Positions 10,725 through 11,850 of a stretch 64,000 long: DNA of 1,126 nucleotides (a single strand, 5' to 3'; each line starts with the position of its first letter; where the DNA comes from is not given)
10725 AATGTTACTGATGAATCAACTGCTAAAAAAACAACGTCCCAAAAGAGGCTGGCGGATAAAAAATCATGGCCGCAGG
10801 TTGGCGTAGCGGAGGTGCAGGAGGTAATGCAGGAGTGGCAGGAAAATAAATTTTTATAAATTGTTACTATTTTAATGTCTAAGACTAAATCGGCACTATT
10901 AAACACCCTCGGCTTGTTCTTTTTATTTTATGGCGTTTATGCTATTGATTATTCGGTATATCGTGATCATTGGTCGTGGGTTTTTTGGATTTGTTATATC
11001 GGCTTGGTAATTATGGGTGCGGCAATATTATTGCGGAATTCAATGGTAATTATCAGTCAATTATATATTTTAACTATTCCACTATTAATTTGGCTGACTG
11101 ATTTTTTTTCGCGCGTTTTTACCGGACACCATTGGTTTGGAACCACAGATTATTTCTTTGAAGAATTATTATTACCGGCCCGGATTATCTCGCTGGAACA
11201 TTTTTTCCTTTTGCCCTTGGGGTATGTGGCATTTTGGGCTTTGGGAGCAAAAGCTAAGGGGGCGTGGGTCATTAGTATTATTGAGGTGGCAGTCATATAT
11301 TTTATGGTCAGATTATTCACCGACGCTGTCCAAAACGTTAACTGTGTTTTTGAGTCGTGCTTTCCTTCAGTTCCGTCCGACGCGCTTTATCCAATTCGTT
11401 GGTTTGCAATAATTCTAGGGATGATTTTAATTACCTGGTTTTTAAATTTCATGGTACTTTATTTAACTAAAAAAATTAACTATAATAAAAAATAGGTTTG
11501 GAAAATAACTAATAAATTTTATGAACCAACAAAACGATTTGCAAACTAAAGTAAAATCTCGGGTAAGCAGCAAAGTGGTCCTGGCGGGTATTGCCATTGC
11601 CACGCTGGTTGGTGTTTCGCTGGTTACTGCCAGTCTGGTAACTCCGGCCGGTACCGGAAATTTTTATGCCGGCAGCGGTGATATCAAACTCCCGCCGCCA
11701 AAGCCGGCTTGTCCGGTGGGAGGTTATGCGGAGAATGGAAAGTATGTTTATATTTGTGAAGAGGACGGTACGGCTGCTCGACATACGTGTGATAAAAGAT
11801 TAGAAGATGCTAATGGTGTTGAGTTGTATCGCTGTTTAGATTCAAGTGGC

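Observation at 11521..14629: Novel shared N-terminal leader 'TM-helix-SLVTASL(V/L)TP(A/G)G(T/V)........' on two unrelated cysteine-rich secreted proteins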

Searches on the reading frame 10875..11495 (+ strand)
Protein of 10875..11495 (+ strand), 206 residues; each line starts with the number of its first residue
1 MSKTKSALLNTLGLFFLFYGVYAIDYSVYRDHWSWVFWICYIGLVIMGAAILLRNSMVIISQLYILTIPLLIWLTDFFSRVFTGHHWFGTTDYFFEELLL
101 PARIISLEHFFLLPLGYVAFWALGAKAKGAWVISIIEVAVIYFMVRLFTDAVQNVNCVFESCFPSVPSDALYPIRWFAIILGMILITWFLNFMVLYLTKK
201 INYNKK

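Call 6: search_protein_families(library=pfam, proteins=[window:10875-11495:+], max_evalue=1)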
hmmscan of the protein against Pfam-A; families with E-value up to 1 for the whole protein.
window:10875-11495:+ (206 aa): 2 families
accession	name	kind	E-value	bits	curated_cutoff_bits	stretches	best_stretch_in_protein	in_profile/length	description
PF21081.2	Methyltrans_Mon_3rd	-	0.043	14.1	20.7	1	134-185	34-85/125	Virus-capping methyltransferase, C-terminal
PF11460.13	DUF3007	-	0.071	13.8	25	1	40-108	20-84/96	Protein of unknown function (DUF3007)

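Call 7: search_protein_families(library=ncbifam, proteins=[window:10875-11495:+], max_evalue=1)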
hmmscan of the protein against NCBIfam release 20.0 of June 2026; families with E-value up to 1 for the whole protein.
window:10875-11495:+ (206 aa): 0 families

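Call 49: find_related_loci(query=A7, collection=metagenome_contigs, flank=10000)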
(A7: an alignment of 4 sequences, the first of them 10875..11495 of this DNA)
Query A7 (206 aa) in metagenome_contigs; peptide patterns used: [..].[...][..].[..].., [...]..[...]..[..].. (x = any residue, [..] = any of these).
574 stretches matched a pattern; 5 encode a relative of the query (tblastn E <= 1e-3); 5 distinct loci.
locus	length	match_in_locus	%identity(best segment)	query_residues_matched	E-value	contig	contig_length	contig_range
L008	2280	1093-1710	58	1-206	7e-79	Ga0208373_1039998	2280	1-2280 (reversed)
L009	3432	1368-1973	44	2-202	8e-50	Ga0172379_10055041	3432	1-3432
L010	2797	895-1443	40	2-184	4e-49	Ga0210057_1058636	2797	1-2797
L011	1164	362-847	44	25-187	3e-40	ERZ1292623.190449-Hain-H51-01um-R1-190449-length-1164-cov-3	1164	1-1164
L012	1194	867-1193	45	2-110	6e-30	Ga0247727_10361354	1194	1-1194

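Call 73: list_cluster_members(proteins=[window:10875-11495:+, L003:1668-2282:+, L004:1876-2508:+, L008:1078-1719:+, L010:889-1515:+, L007:303-929:+, L014:9317-9922:+, L013:90-737:+, L016:26-628:+, window:11521-12396:+])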
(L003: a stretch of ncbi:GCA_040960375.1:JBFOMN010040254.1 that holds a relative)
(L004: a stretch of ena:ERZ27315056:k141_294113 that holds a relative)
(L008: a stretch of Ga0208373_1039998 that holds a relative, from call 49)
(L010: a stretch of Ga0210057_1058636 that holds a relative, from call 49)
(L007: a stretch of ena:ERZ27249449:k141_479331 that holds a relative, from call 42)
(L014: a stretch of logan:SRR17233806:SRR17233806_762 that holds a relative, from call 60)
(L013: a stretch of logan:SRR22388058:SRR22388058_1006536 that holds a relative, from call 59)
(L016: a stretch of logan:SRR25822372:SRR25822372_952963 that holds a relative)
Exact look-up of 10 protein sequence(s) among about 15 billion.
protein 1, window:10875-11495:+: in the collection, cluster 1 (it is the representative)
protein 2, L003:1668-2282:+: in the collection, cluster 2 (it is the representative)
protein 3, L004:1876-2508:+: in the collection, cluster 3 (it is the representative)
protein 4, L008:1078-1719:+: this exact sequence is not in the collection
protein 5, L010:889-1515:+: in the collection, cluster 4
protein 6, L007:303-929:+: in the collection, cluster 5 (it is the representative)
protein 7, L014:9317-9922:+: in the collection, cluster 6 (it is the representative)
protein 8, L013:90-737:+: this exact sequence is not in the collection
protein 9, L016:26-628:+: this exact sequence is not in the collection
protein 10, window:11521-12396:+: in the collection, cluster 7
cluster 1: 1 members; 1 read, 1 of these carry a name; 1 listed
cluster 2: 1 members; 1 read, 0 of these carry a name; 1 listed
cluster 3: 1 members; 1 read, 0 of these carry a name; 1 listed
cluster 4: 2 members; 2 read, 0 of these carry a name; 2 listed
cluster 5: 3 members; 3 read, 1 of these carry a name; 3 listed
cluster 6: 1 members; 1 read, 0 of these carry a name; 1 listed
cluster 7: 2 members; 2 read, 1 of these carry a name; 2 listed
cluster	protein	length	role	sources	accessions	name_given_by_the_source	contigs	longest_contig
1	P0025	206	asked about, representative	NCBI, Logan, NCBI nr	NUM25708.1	MAG: hypothetical protein HUU49_03770 [Candidatus Buchananbacteria bacterium] | hypothetical protein [Candidatus Buchananbacteria bacterium]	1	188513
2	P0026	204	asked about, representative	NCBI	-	-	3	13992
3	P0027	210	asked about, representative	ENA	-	-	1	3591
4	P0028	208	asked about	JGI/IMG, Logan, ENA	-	-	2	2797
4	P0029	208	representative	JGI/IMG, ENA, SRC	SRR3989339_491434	-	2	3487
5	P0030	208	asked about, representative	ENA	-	-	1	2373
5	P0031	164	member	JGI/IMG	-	hypothetical protein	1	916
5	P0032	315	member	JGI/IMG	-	-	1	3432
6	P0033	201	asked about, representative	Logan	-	-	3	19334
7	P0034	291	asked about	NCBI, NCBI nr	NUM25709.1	MAG: hypothetical protein HUU49_03775 [Candidatus Buchananbacteria bacterium] | hypothetical protein [Candidatus Buchananbacteria bacterium]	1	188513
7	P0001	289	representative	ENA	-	-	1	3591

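Call 80: predict_structure(alignment_id=A9)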
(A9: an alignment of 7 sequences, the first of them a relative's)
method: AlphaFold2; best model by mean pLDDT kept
length: 206 residues; sequences in the alignment: 7
mean_pLDDT: 70.1   pTM: 0.68
mean pLDDT of the five models: 70.1, 68.5, 65.1, 62.8, 62.0
residues with pLDDT >= 90: 15; 70-90: 94; 50-70: 61; < 50: 36
segments of 3 or more residues with pLDDT < 50: 33-37, 94-105, 149-166
pLDDT, mean of each block of 10 residues (from residue 1): 87 88 64 51 86 89 76 69 69 49 52 85 75 70 58 42 51 68 82 83 79
secondary structure, 60 per line:
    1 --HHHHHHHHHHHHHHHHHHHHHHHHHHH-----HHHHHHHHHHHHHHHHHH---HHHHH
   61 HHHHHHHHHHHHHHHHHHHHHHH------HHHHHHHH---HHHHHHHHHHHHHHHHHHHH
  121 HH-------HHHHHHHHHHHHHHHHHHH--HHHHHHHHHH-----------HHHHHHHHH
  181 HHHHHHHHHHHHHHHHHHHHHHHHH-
elements in order: H3-29 H35-52 H56-83 H90-97 H101-122 H130-148 H151-160 H172-205
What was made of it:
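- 10875..11495 (+): Gene M (NUM25708.1, HUU49_03770): 206-aa membrane protein with six long predicted helices. It ends 25 nt before gene A and is the candidate partner of the leader. The AF2 model has pLDDT 70 (call 80).
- On Intramembrane/polytopic sorting enzymes (exosortase/archaeosortase, rhomboid/rhombosortase, CPBP/myxosortase, prepilin peptidase, LspA) for M: The model has pLDDT 70 and its conserved loops have pLDDT below 50 (call 80), so a distant fold relationship is not excluded.
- Tried and rejected: A 7-sequence alignment of registered proteins gave only pLDDT 70 (call 80).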

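Call 85: search_protein_families(library=pfam, alignment_id=A8, max_evalue=10)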
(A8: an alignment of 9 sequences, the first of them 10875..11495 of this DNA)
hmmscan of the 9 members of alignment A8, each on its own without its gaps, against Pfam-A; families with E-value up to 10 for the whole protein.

A. member 1, window:10875-11495:+ (206 aa): 2 families
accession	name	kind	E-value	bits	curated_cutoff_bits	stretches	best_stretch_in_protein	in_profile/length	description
PF21081.2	Methyltrans_Mon_3rd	-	0.043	14.1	20.7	1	134-185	34-85/125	Virus-capping methyltransferase, C-terminal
PF11460.13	DUF3007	-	0.071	13.8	25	1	40-108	20-84/96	Protein of unknown function (DUF3007)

B. families by the number of members that match (of 9 scanned): 11 families
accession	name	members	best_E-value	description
PF03203.19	MerC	3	0.016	MerC mercury resistance protein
PF21081.2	Methyltrans_Mon_3rd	2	0.027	Virus-capping methyltransferase, C-terminal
PF11023.14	DUF2614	1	0.038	Zinc-ribbon containing domain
PF07843.16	DUF1634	1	0.059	Protein of unknown function (DUF1634)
PF10329.14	DUF2417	1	0.066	Region of unknown function (DUF2417)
PF11460.13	DUF3007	1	0.071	Protein of unknown function (DUF3007)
PF22904.2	NOMO1-like_2nd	1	0.085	BOS complex subunit NOMO1-like, second beta sandwich domain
PF04123.18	DUF373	1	1.8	Domain of unknown function (DUF373)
PF21954.1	TUNAR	1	2.8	TUNAR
PF11124.14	Pho86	1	3.2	Inorganic phosphate transporter chaperone Pho86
PF11688.13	DUF3285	1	5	Protein of unknown function (DUF3285)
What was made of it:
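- On Intramembrane/polytopic sorting enzymes (exosortase/archaeosortase, rhomboid/rhombosortase, CPBP/myxosortase, prepilin peptidase, LspA) for M: Nine M homologues scanned against Pfam at E<=10 gave none of these families (call 85).
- Closest known: Tripartite C-terminal sorting signals with dedicated polytopic processing enzymes. Different: M matches none of these enzyme families in Pfam or NCBIfam (calls 6, 7, 85).
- Closest known: SipW-dependent signal peptides of TasA/TapA. Different: No NCBIfam or Pfam model for any of these signals or peptidases matches A, B or M (calls 6, 7, 85).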

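Call 87: fold_search(model_id=the predicted structure, library=pdb)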
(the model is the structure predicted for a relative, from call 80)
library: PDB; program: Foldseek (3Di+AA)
matches with E <= 10: 199; with E <= 0.001: 0
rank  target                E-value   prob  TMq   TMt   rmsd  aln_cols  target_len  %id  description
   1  9blw_R                9.2e-01  0.18  0.25  0.16  19.2       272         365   12  Human amylin1 Receptor in complex with Gs and Cagrilintide backbone (non-acylated) (released 2025-04-16)
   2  7y35_R                1.1e+00  0.15  0.25  0.16  17.6       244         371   15  Cryo-EM structure of the Abaloparatide-bound human PTH1R-Gs complex (released 2023-07-05)
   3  9p94_R                1.2e+00  0.18  0.29  0.19  17.5       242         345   11  Cryo-EM structure of the PAC1sR-PACAP27-Gs complex (released 2025-11-19)
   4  4ztt_A                1.3e+00  0.14  0.21  0.25  14.9       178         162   11  Crystal structures of ferritin mutants reveal diferric-peroxo intermediates (released 2016-06-15)
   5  8flu_R                1.7e+00  0.12  0.24  0.17  19.7       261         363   14  Human PTH1R in complex with LA-PTH and Gs (released 2023-04-26)
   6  3qz3_C                1.7e+00  0.10  0.20  0.22  15.2       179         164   12  The crystal structure of ferritin from Vibrio cholerae O1 biovar El Tor str. N16961 (released 2011-03-23)
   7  8flr_R                1.8e+00  0.11  0.23  0.16  19.2       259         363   13  Human PTH1R in complex with PTHrP and Gs (released 2023-04-26)
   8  4xgs_A                1.9e+00  0.12  0.21  0.25  15.5       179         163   11  Crystal structure analysis of novel iron uptake mechanism of Gram-negative bacterial ferritin (released 2016-07-06)
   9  8flt_R                1.9e+00  0.12  0.26  0.21  17.4       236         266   14  Human PTH1R in complex with M-PTH(1-14) and Gs (released 2023-04-26)
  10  4xgs_B                2.0e+00  0.11  0.21  0.25  15.8       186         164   11  Crystal structure analysis of novel iron uptake mechanism of Gram-negative bacterial ferritin (released 2016-07-06)
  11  9r21_A                2.1e+00  0.06  0.18  0.16  19.7       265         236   10  Cryo-EM structure of the flotillin-associated rhodopsin PsFAR in detergent micelle (released 2025-07-23)
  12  8u8f_R                2.2e+00  0.16  0.28  0.23  21.6       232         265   11  GPR3 Orphan G-coupled Protein Receptor in complex with Dominant Negative Gs. (released 2024-03-06)
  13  4ztt_E                2.2e+00  0.11  0.21  0.25  15.0       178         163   11  Crystal structures of ferritin mutants reveal diferric-peroxo intermediates (released 2016-06-15)
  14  7yk7_R                2.2e+00  0.06  0.17  0.13  19.8       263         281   11  Cryo-EM structure of the DC591053-bound human relaxin family peptide receptor 4 (RXFP4)-Gi complex (released 2023-03-01)
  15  6wzg_R                2.3e+00  0.12  0.28  0.17  19.6       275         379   15  Human secretin receptor Gs complex (released 2020-08-12)
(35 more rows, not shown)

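Call 88: find_related_loci(query=A7, collection=genome_contigs, flank=10000)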
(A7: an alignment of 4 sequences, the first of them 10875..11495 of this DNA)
Query A7 (206 aa) in genome_contigs; peptide patterns used: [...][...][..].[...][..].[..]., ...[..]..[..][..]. (x = any residue, [..] = any of these).
40 stretches matched a pattern; 2 encode a relative of the query (tblastn E <= 1e-3); 2 distinct loci.
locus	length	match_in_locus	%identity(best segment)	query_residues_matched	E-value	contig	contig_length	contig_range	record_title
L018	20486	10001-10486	44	25-187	2e-38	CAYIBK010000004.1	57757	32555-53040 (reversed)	MAG TPA_asm: uncultured Gammaproteobacteria bacterium isolate ERP119705_co19_912 genome assembly, contig: NODE_279_lengt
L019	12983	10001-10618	39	2-206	9e-36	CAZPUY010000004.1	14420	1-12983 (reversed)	MAG TPA_asm: Candidatus Woesearchaeota archaeon isolate SRP185410_co2_286 genome assembly, contig: NODE_5195_length_1442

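Call 112: find_encoding_contigs(protein=P0026, flank=10000, max_places=3)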
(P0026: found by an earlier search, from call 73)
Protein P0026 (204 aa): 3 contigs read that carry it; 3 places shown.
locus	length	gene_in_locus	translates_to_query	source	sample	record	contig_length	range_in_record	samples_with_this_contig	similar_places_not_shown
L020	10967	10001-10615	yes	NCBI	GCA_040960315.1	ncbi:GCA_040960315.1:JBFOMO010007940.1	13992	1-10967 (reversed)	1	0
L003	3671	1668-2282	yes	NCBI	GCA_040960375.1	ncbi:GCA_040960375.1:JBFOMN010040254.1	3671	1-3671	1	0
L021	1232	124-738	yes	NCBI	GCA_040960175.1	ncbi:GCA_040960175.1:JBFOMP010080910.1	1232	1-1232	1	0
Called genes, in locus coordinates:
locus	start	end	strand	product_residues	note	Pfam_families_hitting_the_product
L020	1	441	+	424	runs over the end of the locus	PF00675:Peptidase_M16, PF05193:Peptidase_M16_C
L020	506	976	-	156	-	-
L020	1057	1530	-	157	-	PF04307:YdjM (faint)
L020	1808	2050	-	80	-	-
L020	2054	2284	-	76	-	PF02604:PhdYeFM_antitox (weak)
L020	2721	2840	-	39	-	-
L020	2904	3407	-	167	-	PF00293:NUDIX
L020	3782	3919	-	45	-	PF01541:GIY-YIG (weak)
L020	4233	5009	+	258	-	PF00142:Fer4_NifH (weak), PF01656:CbiA, PF02374:ArsA_ATPase (weak), PF06564:CBP_BcsQ, PF09140:MipZ (faint), PF10609:ParA (weak), PF13614:AAA_31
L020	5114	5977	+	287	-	PF02195:ParB_N, PF17762:HTH_ParB, PF23552:ParB_C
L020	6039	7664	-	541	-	PF13328:HD_4, PF01966:HD (weak), PF04607:RelA_SpoT, PF02824:TGS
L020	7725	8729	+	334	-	PF13191:AAA_16 (weak), PF23569:NBD_SMAX1 (weak), PF00004:AAA, PF07728:AAA_5, PF17871:AAA_lid_9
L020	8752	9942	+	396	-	-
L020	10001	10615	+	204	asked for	-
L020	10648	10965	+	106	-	?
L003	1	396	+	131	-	?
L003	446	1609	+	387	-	-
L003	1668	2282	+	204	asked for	-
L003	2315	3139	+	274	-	-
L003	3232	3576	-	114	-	-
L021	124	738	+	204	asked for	-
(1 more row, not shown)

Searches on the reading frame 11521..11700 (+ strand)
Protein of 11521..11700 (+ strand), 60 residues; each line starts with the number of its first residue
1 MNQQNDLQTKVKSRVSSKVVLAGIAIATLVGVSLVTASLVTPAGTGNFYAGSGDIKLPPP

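Call 17: find_homologous_proteins(query=A2, max_evalue=10)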
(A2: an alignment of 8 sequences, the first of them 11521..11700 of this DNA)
Query A2 (8 sequences): 8000 candidates shared short words with the query, none scored E <= 10.
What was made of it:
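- Tried and rejected: The word-indexed search with the leader-only alignment returned nothing, not even the query's own family, so one of the three searches was wasted (call 17).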

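Call 23: search_protein_representatives(alignment_id=A2)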
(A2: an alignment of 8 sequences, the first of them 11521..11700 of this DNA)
Query: 8 sequences, 62 profile positions. Proteins with E-value up to 0.001 (for the whole library): 18; up to 1e-10: 10; up to 1e-30: 0. The best 18 are listed.
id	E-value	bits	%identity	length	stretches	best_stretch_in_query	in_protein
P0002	2.3e-24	100.9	-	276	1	2-61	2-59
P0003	3.9e-24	100.2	-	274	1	1-61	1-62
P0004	1.9e-22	94.8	-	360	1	3-61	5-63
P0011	4.5e-17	77.6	-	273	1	2-56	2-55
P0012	1.6e-14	69.4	-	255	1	8-58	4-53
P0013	4.4e-14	68.0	-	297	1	1-59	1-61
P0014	1.4e-13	66.4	-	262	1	8-60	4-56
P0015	5.6e-13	64.5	-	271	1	2-60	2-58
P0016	4.8e-11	58.2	-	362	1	2-59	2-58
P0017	7.3e-11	57.7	-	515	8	32-54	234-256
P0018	1.5e-08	50.3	-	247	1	7-51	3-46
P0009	2.4e-08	49.6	-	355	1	1-59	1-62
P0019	5.9e-08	48.3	-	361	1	8-59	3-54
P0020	7.9e-08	48.0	-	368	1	7-56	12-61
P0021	7.0e-07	44.9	-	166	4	44-54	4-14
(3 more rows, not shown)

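Call 41: find_encoding_contigs(protein=P0016, flank=10000, max_places=3)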
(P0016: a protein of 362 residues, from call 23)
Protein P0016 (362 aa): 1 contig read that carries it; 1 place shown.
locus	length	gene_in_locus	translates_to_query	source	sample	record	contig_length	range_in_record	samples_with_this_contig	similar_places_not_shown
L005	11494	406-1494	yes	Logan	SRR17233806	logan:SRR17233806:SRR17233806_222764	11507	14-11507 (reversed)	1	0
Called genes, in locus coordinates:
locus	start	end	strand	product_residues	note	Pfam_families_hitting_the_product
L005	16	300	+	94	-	PF00216:Bac_DNA_binding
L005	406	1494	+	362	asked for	-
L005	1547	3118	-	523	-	-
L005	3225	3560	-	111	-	PF02482:Ribosomal_S30AE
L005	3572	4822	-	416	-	PF07690:MFS_1, PF00083:Sugar_tr, PF12832:MFS_1_like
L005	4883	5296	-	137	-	PF00892:EamA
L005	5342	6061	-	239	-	PF02578:Cu-oxidase_4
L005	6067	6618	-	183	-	PF01625:PMSR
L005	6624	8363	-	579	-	PF00664:ABC_membrane, PF00005:ABC_tran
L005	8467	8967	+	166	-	PF04542:Sigma70_r2, PF07638:Sigma70_ECF (weak), PF08281:Sigma70_r4_2, PF04545:Sigma70_r4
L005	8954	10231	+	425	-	PF18915:DUF5667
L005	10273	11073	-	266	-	PF00459:Inositol_P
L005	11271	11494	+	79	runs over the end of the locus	?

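Call 42: find_encoding_contigs(protein=P0012, flank=10000, max_places=3)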
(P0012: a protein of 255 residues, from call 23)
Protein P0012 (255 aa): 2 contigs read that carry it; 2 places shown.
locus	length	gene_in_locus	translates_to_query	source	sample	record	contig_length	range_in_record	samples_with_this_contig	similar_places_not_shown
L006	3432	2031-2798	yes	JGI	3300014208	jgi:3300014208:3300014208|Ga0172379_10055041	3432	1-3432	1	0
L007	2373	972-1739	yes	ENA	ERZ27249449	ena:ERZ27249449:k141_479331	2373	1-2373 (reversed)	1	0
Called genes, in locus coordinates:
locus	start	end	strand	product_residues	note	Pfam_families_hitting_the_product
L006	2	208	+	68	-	?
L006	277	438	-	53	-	-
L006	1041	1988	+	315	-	-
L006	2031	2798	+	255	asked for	-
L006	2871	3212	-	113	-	-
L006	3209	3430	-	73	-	?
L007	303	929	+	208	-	-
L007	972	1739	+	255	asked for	-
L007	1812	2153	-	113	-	-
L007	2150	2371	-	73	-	?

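Call 59: find_encoding_contigs(protein=P0018, flank=10000, max_places=4)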
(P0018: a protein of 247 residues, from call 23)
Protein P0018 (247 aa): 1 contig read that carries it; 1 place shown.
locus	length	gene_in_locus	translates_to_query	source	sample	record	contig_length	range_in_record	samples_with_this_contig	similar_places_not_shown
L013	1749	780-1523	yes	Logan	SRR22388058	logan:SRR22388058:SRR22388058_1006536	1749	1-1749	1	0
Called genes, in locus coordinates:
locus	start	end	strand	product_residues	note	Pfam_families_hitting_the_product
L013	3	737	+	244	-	?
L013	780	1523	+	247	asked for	-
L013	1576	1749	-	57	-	?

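Call 60: find_encoding_contigs(protein=P0015, flank=10000, max_places=4)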
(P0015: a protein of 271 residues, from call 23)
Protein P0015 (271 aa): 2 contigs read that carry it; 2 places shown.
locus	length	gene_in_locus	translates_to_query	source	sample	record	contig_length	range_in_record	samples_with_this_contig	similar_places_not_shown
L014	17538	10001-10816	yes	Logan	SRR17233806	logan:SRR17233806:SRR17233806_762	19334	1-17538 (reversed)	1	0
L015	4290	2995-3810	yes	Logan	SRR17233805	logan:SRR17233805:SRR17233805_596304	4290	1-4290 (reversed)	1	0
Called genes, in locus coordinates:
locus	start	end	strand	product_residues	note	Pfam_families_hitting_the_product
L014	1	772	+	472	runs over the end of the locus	PF03816:LytR_cpsA_psr, PF13399:LytR_C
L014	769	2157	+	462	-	PF01926:MMR_HSR1, PF02421:FeoB_N, PF00009:GTP_EFTU, PF00071:Ras (weak), PF01926:MMR_HSR1, PF02421:FeoB_N, PF04548:AIG1, PF14714:KH_dom-like, +5 more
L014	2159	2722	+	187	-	PF01195:Pept_tRNA_hydro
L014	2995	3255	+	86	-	-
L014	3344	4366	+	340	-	PF02481:DNA_processg_A, PF17782:WHD_DprA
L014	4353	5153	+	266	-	PF02592:Vut_1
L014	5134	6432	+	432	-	PF08245:Mur_ligase_M (weak), PF27239:FOL3_C, PF02875:Mur_ligase_C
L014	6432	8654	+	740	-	PF01751:Toprim, PF01131:Topoisom_bac, PF01396:Zn_ribbon_Top1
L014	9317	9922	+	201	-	-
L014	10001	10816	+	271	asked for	-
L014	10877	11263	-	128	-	-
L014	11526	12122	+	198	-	-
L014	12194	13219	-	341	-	-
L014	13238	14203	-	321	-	PF13191:AAA_16 (weak), PF23569:NBD_SMAX1 (weak), PF00004:AAA, PF07728:AAA_5 (weak), PF17871:AAA_lid_9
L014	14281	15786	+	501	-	PF13328:HD_4, PF01966:HD, PF04607:RelA_SpoT, PF02824:TGS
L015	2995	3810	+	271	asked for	-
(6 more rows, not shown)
